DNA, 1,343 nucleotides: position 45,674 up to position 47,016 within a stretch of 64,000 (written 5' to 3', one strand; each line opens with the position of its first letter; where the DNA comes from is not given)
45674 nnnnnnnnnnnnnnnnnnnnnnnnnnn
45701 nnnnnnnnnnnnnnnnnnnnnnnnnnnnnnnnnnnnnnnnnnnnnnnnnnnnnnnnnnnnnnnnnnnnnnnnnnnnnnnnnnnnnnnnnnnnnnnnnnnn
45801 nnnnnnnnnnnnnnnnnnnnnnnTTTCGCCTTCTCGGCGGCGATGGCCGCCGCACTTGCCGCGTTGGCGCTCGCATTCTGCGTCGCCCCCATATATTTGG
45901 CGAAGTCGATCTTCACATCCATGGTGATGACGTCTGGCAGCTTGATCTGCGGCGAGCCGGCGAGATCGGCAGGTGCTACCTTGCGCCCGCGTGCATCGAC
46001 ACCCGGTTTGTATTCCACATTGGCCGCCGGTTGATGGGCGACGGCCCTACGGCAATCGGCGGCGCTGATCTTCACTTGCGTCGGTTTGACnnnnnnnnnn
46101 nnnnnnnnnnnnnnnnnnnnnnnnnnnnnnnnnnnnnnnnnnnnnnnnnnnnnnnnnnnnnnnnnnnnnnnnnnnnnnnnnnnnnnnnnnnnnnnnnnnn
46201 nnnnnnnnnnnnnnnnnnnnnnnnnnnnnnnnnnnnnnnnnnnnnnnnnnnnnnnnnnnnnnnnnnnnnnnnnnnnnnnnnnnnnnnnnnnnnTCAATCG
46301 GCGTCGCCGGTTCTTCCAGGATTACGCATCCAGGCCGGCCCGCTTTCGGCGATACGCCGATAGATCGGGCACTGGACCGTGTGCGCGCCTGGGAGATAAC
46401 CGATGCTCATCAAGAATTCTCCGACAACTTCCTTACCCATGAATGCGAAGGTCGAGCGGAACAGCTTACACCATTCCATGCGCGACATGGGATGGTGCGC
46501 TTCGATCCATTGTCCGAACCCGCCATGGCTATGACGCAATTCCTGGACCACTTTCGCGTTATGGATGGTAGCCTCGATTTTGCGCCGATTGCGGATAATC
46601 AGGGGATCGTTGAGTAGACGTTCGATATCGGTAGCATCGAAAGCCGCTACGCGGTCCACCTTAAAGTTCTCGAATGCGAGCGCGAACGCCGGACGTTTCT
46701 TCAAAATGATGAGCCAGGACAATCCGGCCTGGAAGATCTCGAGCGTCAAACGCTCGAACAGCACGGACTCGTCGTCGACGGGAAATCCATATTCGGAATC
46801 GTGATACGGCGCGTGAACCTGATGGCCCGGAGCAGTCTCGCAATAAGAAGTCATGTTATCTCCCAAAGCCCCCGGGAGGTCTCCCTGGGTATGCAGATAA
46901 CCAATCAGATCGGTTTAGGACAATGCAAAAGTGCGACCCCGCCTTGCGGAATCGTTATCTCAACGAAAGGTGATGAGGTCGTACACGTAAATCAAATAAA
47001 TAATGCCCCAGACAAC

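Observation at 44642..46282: Signal-peptide-bearing Ala/Thr-rich protein whose core is a 510-bp (170-aa) tandem duplication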

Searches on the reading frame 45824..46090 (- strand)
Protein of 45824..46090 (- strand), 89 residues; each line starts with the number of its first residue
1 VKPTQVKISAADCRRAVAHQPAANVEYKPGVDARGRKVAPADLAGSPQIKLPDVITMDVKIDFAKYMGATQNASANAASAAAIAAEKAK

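Call 15: find_homologous_proteins(query=A2, max_evalue=0.001)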
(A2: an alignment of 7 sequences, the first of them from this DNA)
Query A2 (7 sequences) (89 aa, profile of the alignment): 663 proteins with E <= 0.001 among 8000 candidates; the best 120 are listed.
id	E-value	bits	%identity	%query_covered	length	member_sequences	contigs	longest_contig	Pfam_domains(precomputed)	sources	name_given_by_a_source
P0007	4.0e-38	147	57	79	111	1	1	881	-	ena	-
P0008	1.0e-37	146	49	79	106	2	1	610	-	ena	-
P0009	1.7e-37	145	47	76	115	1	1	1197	-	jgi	jgi:hypothetical protein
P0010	2.3e-37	145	47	76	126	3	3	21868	-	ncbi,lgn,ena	-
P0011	6.6e-37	143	49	76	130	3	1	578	-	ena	-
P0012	1.4e-35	139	49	76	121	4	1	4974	-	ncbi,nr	ncbi:MAG: hypothetical protein IIC55_06830, partial [Proteobacteria bacterium]|nr:hypothetical prote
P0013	5.9e-35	137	50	74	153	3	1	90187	-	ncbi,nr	ncbi:MAG: hypothetical protein CMF68_07215, partial [Magnetovibrio sp.]|nr:hypothetical protein [Mag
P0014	5.2e-34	134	50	72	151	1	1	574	-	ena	-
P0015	1.8e-33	132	55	75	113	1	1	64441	-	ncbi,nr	ncbi:MAG: hypothetical protein IH568_01525, partial [Burkholderiaceae bacterium]|nr:hypothetical pro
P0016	2.8e-33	132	45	75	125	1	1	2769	-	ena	-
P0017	5.7e-33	131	48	80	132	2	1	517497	-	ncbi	-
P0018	1.8e-32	129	45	80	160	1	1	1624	-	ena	-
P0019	2.5e-32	129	51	75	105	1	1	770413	-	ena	-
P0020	3.7e-32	128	51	75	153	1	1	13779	-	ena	-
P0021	9.7e-32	127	50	74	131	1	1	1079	-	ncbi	ncbi:MAG: hypothetical protein RLN77_09425, partial [Rhodospirillales bacterium]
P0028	2.6e-25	106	70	71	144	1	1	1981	-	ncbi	-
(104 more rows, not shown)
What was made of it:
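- On Unnamed Rhodospirillales exported two-Cys family (no Pfam/NCBIfam model): Profile hits have E down to 1e-38 (call 15).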

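Call 18: find_related_loci(query=A2, collection=genome_contigs, flank=4000)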
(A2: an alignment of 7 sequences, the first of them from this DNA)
Query A2 (89 aa) in genome_contigs; peptide patterns used: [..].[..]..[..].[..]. (x = any residue, [..] = any of these).
195 stretches matched a pattern; 184 encode a relative of the query (tblastn E <= 1e-3); the best 80 are kept; 80 distinct loci.
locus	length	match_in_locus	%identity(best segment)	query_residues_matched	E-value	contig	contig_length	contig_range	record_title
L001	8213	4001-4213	79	2-72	4e-37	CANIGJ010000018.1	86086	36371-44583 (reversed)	MAG: Rhodospirillaceae bacterium isolate RE-9nov16-338 genome assembly, contig: RE-9nov16-C340, whole genome shotgun seq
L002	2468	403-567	71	8-62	3e-24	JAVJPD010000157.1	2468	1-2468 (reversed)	MAG: Rhodospirillales bacterium isolate A1-SPW-39 k141_1187, whole genome shotgun sequence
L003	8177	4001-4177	64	5-63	2e-23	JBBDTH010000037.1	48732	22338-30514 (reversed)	MAG: Rhodospirillales bacterium isolate LejiaC_61_12 Lejia_C_1703_length_48732_cov_6, whole genome shotgun sequence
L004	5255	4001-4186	56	5-66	1e-22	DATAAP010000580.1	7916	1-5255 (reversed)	MAG TPA_asm: Alphaproteobacteria bacterium isolate SMAG_U6675 k141_2035458, whole genome shotgun sequence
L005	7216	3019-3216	50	6-71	2e-21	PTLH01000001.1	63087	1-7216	MAG: Alphaproteobacteria bacterium MarineAlpha3_Bin6 CFH07_1, whole genome shotgun sequence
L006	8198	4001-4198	52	7-72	2e-21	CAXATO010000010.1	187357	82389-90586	MAG TPA_asm: uncultured Magnetovibrio sp. isolate ERR2752158_binner12_Refined_88 genome assembly, contig: ERZ2772516.112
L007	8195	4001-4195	52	3-66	3e-21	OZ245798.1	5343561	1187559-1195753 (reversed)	MAG: Tagaea sp. isolate 2d73b5ed-a5a6-4a34-9fba-0db9853539c9 genome assembly, chromosome: 1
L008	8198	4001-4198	50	7-72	4e-21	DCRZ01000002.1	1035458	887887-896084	MAG TPA_asm: Rhodospirillaceae bacterium UBA1479 UBA1479_contig_217, whole genome shotgun sequence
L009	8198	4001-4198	50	7-72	5e-21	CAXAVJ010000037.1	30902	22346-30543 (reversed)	MAG TPA_asm: uncultured Rhodospirillaceae bacterium isolate ERR594358_concoct_25 genome assembly, contig: ERZ2772497.696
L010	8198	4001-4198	50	7-72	5e-21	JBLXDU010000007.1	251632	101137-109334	MAG: Rhodospirillales bacterium isolate ES20-16 S20maxbin_out.036RE.5K@7, whole genome shotgun sequence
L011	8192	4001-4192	58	4-66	4e-21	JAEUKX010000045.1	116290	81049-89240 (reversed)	MAG: Rhodospirillales bacterium isolate new MAG-106 k141_1251788, whole genome shotgun sequence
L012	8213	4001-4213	50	3-73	7e-21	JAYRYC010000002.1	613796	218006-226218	MAG: Tagaea sp. isolate EBPR_s431bin.14 NODE_9_length_613796_cov_12.087994, whole genome shotgun sequence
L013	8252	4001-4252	45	4-87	3e-20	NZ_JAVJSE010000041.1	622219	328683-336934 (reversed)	MAG: Thalassobaculum sp. isolate G1-WW12-09 k141_39122, whole genome shotgun sequence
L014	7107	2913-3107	51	3-66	2e-20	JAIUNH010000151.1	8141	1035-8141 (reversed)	MAG: Proteobacteria bacterium isolate ALPHA1 spades-bin.77~NODE_7939_length_8141_cov_0.813826, whole genome shotgun sequ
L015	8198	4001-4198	50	7-72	2e-20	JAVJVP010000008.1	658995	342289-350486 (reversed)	MAG: Rhodospirillales bacterium isolate C2-GNP5-11 k141_26450, whole genome shotgun sequence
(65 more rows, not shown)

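Call 31: search_solved_structures(query=A3, max_evalue=10)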
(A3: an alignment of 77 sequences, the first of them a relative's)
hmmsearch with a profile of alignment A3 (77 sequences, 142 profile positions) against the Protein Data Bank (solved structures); distinct sequences matched with E-value up to 10: 0.
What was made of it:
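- On Any curated protein family (Pfam-A, NCBIfam) or solved structure: PDB sequence profile search gives 0 hits at E<=10 (call 31).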

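Call 32: search_protein_families(library=pfam, alignment_id=A3, max_evalue=1)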
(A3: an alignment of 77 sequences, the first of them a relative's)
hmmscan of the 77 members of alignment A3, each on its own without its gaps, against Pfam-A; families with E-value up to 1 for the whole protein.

A. member 1, P0028 (144 aa): 0 families

B. families by the number of members that match (of 77 scanned): 16 families
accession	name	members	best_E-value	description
PF08194.17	DIM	3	0.0084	DIM protein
PF01479.30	S4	3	0.21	S4 domain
PF11670.13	MSP1a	2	0.025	Major surface protein 1a (MSP1a)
PF10670.15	DUF4198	2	0.085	Domain of unknown function (DUF4198)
PF23351.1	BBS2_CtH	1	0.016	BBS2 C-terminal helix bundle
PF13505.12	OMP_b-brl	1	0.03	Outer membrane protein beta-barrel domain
PF02437.24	Ski_Sno_DHD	1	0.036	SKI/SNO/DAC Dachshund homology domain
PF10039.14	DUF2275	1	0.062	Predicted integral membrane protein (DUF2275)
PF18957.6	RibLong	1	0.074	Long Rib domain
PF10723.15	RepB-RCR_reg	1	0.099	Replication regulatory protein RepB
PF02873.21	MurB_C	1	0.16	UDP-N-acetylenolpyruvoylglucosamine reductase, C-terminal domain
PF06411.16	HdeA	1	0.16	HdeA/HdeB family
PF24253.1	DUF7454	1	0.17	Domain of unknown function (DUF7454)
PF08024.16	Antimicrobial_4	1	0.18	Ant antimicrobial peptide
PF15150.11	PMAIP1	1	0.22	Phorbol-12-myristate-13-acetate-induced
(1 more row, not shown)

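Call 33: predict_structure(alignment_id=A3)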
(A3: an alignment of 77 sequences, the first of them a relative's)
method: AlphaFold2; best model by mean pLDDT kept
length: 144 residues; sequences in the alignment: 77
mean_pLDDT: 71.6   pTM: 0.40
mean pLDDT of the five models: 71.6, 68.2, 66.7, 65.9, 57.7
residues with pLDDT >= 90: 4; 70-90: 84; 50-70: 49; < 50: 7
segments of 3 or more residues with pLDDT < 50: 24-27
pLDDT, mean of each block of 10 residues (from residue 1): 51 53 51 69 67 66 71 73 85 78 84 89 87 81 68
secondary structure, 60 per line:
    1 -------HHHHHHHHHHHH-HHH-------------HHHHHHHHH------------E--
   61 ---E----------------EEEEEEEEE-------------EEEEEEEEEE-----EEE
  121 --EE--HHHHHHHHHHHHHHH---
elements in order: H8-19 H37-45 E81-89 E103-112 E118-120 H127-141
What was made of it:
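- The short-form model reads helix, loop, three strands, helix (pLDDT 71.6, call 33).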

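Call 36: fold_search(model_id=the predicted structure, library=pdb)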
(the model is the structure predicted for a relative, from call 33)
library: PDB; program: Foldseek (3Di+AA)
matches with E <= 10: 292; with E <= 0.001: 0
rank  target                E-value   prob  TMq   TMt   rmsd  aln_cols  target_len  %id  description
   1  9f5w_A                6.1e-01  0.20  0.24  0.09  10.4       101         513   12  Human condensin II - M18BP1 complex (released 2025-07-02)
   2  4kt3_B                8.4e-01  0.33  0.25  0.28  11.2        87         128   20  Structure of a type VI secretion system effector-immunity complex from Pseudomonas protegens (released 2013-07-31)
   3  5j3c_QY               8.4e-01  0.21  0.18  0.11  11.3        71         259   14  Thermus thermophilus 70S termination complex containing E. coli RF1 (released 2016-10-12)
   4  7cgq_C                8.4e-01  0.08  0.14  0.08  13.7        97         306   11  Crystal structure of Azospirillum brasilense L-arabinose 1-dehydrogenase E147A mutant (NADP and L-arabinose bound form (released 2020-07-29)
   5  5xg3_A                9.0e-01  0.18  0.18  0.08   7.0        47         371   17  Crystal structure of the ATPgS-engaged Smc head domain with an extended coiled coil bound to the C-terminal domain of  (released 2017-06-07)
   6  8rok_A                1.1e+00  0.21  0.22  0.10   7.1        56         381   11  Human cohesin SMC3-HD(EQ)/RAD21-N complex - ATP-Mg-bound conformation - Form 1 (released 2024-09-11)
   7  8roh_A                1.2e+00  0.20  0.22  0.09   7.1        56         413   11  Human cohesin SMC3-HD(EQ)/RAD21-N complex - Apo conformation (released 2024-09-11)
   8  6jnj_A                1.2e+00  0.15  0.14  0.07   9.1        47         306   13  Crystal structure of Azospirillum brasilense L-arabinose 1-dehydrogenase (apo-form) (released 2019-05-15)
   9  1gxp_A                1.3e+00  0.41  0.12  0.17   0.9        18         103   22  PhoB effector domain in complex with pho box DNA. (released 2002-04-29)
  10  7cgq_B                1.3e+00  0.15  0.14  0.07   8.9        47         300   13  Crystal structure of Azospirillum brasilense L-arabinose 1-dehydrogenase E147A mutant (NADP and L-arabinose bound form (released 2020-07-29)
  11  6jnj_B                1.3e+00  0.12  0.14  0.07   9.3        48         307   12  Crystal structure of Azospirillum brasilense L-arabinose 1-dehydrogenase (apo-form) (released 2019-05-15)
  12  5h5u_4                1.3e+00  0.09  0.18  0.08  15.8       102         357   10  Mechanistic insights into the alternative translation termination by ArfA and RF2 (released 2017-01-25)
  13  5j30_QY               1.4e+00  0.13  0.18  0.11  11.8        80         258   15  Thermus thermophilus 70S termination complex containing E. coli RF1 (released 2016-10-12)
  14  6yuf_C                1.5e+00  0.11  0.24  0.10  12.8       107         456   13  Cohesin complex with loader gripping DNA (released 2020-08-19)
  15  7cgr_B                1.7e+00  0.13  0.14  0.07   8.9        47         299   13  Crystal structure of Azospirillum brasilense L-arabinose 1-dehydrogenase E147A mutant (NADP and glycerol bound form) (released 2020-07-29)
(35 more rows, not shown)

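Call 45: search_protein_families(library=pfam, proteins=[L008:1397-3028:+, L008:3212-3733:+, L008:4873-5904:+, L008:6816-7463:+, L005:1096-2253:-, L005:4706-5293:+, L005:5313-5792:+, L005:5801-6361:+, L008:106-1410:-, L008:6106-6768:-], max_evalue=0.00001)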
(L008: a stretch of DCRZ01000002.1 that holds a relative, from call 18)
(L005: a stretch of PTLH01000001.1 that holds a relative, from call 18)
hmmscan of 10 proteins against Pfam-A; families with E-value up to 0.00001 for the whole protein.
L008:1397-3028:+ (543 aa): 0 families

L008:3212-3733:+ (173 aa): 0 families

L008:4873-5904:+ (343 aa): 1 family
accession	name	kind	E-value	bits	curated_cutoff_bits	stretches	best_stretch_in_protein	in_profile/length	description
PF02776.23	TPP_enzyme_N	-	1.7e-07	31.5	26.8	1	180-280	4-106/119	Thiamine pyrophosphate enzyme, N-terminal TPP binding domain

L008:6816-7463:+ (215 aa): 0 families

L005:1096-2253:- (385 aa): 2 families
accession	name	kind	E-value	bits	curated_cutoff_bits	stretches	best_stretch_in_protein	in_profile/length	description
PF20172.3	DUF6538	-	1.5e-19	69.9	27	1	8-66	1-59/60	Domain of unknown function (DUF6538)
PF00589.27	Phage_integrase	-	3.3e-11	43.7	27.1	1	223-366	25-165/172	Phage integrase family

L005:4706-5293:+ (195 aa): 1 family
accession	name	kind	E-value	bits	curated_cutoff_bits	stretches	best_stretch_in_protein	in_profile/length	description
PF09335.16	VTT_dom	-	4.9e-10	40.4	33.9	1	37-157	1-120/123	VTT domain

L005:5313-5792:+ (159 aa): 1 family
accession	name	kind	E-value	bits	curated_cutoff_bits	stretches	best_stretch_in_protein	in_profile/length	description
PF02600.21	DsbB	-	3.1e-33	115.7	22.1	1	10-152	5-146/148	Disulfide bond formation protein DsbB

L005:5801-6361:+ (186 aa): 2 families
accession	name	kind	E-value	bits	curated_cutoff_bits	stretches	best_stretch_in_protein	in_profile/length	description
PF03232.19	COQ7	-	3.9e-65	219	23.5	1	20-183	2-169/169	Ubiquinone biosynthesis protein COQ7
PF02915.23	Rubrerythrin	-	1.2e-06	29.4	22.8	1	30-154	8-133/137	Rubrerythrin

L008:106-1410:- (434 aa): 0 families

L008:6106-6768:- (220 aa): 0 families

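Call 49: find_encoding_contigs(protein=P0028, flank=2000, max_places=2)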
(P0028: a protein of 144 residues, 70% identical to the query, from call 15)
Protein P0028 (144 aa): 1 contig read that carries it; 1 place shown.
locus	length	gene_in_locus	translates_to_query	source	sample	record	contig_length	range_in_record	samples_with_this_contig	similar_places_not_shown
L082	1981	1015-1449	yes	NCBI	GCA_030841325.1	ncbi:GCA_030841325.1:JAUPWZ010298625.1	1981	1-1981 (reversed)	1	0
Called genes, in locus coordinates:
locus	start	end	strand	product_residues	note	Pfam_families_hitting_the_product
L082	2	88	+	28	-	?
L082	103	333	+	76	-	PF07330:DUF1467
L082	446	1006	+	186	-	PF03352:Adenine_glyco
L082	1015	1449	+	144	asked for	-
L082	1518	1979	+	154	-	?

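Call 59: search_protein_representatives(alignment_id=A3)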
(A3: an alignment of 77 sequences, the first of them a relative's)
Query: 77 sequences, 142 profile positions. Proteins with E-value up to 0.001 (for the whole library): 2047; up to 1e-10: 1512; up to 1e-30: 170. The best 150 are listed.
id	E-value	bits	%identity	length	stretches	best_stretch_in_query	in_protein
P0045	2.4e-47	176.5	-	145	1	6-140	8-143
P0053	3.5e-46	172.7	-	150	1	6-140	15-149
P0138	2.0e-45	170.3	-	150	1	6-140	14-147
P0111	4.2e-44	166.0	-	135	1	9-138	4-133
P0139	7.4e-44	165.2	-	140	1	5-140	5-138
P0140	1.3e-41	157.9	-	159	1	5-138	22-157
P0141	4.4e-41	156.2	-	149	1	26-138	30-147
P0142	4.9e-41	156.1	-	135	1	10-140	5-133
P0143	5.5e-41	155.9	-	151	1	15-139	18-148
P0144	3.7e-40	153.2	-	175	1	7-140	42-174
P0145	5.0e-40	152.8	-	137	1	10-140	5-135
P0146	5.6e-40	152.6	-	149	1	22-139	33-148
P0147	6.2e-40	152.5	-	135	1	10-139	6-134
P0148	7.4e-40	152.2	-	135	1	9-141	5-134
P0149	1.1e-39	151.7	-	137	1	10-140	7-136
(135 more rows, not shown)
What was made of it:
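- An exhaustive profile search finds 2,047 cluster representatives, 1,512 at E<=1e-10 (call 59).
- Tried and rejected: Switching to a profile of the N half (call 15) and to an exhaustive profile search (call 59) revealed the family.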

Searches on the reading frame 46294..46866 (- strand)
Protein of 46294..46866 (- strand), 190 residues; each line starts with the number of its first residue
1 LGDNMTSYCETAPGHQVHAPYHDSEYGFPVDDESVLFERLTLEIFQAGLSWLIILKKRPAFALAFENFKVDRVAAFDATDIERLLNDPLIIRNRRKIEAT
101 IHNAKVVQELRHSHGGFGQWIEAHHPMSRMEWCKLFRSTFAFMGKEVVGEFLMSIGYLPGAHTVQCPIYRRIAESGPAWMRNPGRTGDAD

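Call 57: search_protein_families(library=pfam, proteins=[window:46294-46866:-], max_evalue=0.00001)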
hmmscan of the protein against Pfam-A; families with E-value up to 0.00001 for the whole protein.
window:46294-46866:- (190 aa): 1 family
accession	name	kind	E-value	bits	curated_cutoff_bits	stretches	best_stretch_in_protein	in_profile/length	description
PF03352.18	Adenine_glyco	-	5e-39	134.4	25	1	16-124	6-114/177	Methyladenine glycosylase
